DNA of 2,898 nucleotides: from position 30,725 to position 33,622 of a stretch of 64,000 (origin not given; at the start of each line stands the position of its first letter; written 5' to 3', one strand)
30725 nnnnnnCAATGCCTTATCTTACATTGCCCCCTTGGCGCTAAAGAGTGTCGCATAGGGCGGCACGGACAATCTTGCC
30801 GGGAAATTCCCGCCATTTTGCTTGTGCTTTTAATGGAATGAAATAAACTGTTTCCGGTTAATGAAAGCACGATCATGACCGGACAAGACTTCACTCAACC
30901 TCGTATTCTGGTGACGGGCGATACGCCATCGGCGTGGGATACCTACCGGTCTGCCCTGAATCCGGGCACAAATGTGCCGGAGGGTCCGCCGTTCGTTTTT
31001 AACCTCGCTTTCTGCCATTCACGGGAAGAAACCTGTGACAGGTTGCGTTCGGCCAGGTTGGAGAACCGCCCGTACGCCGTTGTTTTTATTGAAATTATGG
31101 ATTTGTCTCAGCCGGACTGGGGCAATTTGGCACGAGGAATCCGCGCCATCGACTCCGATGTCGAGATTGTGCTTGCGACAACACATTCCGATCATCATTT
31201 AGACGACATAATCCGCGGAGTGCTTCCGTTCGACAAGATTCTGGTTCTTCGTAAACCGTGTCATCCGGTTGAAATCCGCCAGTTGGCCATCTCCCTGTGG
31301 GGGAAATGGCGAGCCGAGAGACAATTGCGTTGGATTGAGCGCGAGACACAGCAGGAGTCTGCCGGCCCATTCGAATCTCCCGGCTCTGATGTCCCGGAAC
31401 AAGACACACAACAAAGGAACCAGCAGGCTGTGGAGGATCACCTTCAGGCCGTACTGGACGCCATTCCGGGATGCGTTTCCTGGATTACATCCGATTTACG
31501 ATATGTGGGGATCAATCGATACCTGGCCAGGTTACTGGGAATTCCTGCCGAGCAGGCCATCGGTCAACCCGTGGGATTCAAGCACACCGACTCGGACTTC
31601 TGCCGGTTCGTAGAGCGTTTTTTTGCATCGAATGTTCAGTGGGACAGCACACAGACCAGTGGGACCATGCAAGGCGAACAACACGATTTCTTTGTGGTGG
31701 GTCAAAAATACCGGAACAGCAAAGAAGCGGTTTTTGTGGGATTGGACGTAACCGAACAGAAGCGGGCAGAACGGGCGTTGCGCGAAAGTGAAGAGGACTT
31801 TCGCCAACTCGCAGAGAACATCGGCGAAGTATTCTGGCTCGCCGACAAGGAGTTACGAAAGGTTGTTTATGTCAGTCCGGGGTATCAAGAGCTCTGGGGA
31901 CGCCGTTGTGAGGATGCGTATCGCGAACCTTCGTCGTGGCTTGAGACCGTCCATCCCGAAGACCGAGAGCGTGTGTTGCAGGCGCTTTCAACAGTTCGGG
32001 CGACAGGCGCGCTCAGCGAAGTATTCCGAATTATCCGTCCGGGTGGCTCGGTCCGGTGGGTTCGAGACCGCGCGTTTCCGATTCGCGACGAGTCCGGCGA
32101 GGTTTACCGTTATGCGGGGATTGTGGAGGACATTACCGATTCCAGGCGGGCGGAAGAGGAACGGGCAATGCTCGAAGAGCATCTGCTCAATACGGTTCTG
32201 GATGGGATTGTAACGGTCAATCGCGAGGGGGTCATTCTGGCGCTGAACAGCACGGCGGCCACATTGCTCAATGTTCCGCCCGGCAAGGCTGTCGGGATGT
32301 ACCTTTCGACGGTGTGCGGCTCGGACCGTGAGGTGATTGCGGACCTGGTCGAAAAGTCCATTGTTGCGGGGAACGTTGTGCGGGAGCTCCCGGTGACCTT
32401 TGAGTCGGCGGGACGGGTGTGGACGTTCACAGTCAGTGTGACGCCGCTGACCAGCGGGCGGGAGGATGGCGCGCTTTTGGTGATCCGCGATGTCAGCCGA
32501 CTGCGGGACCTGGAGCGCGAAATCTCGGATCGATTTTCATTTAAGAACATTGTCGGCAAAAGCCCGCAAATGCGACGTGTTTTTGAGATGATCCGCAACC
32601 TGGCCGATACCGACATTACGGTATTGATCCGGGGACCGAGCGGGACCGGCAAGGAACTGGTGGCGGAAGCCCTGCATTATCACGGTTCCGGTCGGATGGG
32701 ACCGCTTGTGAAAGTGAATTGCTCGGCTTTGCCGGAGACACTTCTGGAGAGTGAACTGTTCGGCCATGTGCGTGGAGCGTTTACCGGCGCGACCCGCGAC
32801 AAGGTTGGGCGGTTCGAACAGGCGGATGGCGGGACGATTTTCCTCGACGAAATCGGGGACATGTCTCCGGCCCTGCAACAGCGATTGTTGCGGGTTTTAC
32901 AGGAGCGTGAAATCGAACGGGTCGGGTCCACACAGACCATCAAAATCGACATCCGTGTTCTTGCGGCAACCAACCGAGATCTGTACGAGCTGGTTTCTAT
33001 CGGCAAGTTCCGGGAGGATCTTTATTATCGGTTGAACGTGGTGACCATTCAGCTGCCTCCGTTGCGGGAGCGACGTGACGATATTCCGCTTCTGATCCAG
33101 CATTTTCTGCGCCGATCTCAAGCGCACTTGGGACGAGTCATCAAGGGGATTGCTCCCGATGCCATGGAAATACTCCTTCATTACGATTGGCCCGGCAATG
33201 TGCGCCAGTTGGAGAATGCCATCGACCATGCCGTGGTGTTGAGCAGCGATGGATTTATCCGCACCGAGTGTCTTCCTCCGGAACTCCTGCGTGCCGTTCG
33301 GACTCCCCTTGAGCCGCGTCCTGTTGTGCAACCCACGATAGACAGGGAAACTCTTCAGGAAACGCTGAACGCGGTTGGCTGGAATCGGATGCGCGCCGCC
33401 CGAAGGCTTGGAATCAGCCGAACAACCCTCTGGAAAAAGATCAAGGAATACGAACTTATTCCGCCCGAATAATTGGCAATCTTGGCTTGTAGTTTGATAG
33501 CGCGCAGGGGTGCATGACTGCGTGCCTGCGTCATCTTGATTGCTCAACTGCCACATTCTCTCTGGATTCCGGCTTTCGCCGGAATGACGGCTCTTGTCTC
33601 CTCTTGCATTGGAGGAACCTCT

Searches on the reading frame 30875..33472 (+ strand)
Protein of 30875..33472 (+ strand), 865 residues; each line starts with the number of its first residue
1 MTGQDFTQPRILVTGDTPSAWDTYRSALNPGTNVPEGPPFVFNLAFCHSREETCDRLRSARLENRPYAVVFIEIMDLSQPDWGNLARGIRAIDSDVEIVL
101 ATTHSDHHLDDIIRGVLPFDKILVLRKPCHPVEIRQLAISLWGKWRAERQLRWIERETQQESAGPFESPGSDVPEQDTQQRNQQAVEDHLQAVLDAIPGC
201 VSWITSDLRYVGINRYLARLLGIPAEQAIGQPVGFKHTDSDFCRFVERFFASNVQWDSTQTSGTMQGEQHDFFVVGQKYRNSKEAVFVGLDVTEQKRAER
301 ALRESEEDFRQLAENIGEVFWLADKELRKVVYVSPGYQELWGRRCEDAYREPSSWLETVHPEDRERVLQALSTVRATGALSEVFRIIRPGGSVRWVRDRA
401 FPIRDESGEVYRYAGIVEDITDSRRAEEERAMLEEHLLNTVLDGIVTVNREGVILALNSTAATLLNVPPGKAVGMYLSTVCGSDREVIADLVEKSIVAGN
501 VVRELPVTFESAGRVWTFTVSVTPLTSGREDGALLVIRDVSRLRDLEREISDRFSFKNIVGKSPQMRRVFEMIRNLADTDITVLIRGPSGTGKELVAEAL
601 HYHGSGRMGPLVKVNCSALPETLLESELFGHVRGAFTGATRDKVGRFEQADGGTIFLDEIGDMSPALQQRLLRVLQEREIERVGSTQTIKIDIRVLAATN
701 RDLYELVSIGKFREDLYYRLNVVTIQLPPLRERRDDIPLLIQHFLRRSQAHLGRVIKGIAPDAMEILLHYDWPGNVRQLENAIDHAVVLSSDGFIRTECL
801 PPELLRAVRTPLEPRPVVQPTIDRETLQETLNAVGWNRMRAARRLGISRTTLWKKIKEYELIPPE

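Call 60: search_protein_families(library=pfam, proteins=[window:30875-33472:+], max_evalue=0.0001)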
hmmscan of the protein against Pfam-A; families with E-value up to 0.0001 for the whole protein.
window:30875-33472:+ (865 aa): 11 families
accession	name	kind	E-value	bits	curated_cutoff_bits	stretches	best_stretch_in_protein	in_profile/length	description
PF00158.32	Sigma54_activat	-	3.7e-71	238.7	20.2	1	559-726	1-168/168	Sigma-54 interaction domain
PF08448.16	PAS_4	-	3.3e-27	95.3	23.1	2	324-425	12-110/110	PAS fold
PF25601.1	AAA_lid_14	-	4e-27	94.3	27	1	731-807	1-77/87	AAA+ ATPase lid domain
PF00989.32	PAS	-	2.5e-25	89.1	22.6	2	307-420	1-113/113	PAS fold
PF08447.18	PAS_3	-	1.4e-22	80.2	25.6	1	331-417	2-89/89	PAS fold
PF14532.12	Sigma54_activ_2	-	1.4e-19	71.1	25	1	560-730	1-138/138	Sigma-54 interaction domain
PF13426.13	PAS_9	-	4e-18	66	27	1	320-422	4-103/103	PAS domain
PF02954.25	HTH_8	-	6.7e-14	51.8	22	1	821-859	4-42/42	Bacterial regulatory protein, Fis family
PF13188.13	PAS_8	-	1.6e-10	40.9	21.8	0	308-364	2-55/65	PAS domain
PF07728.20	AAA_5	-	8.3e-08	32.8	22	1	583-701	2-123/139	AAA domain (dynein-related subfamily)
PF00004.35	AAA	-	1.5e-05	25.9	21.2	1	583-701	1-110/131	ATPase family associated with various cellular activities (AAA)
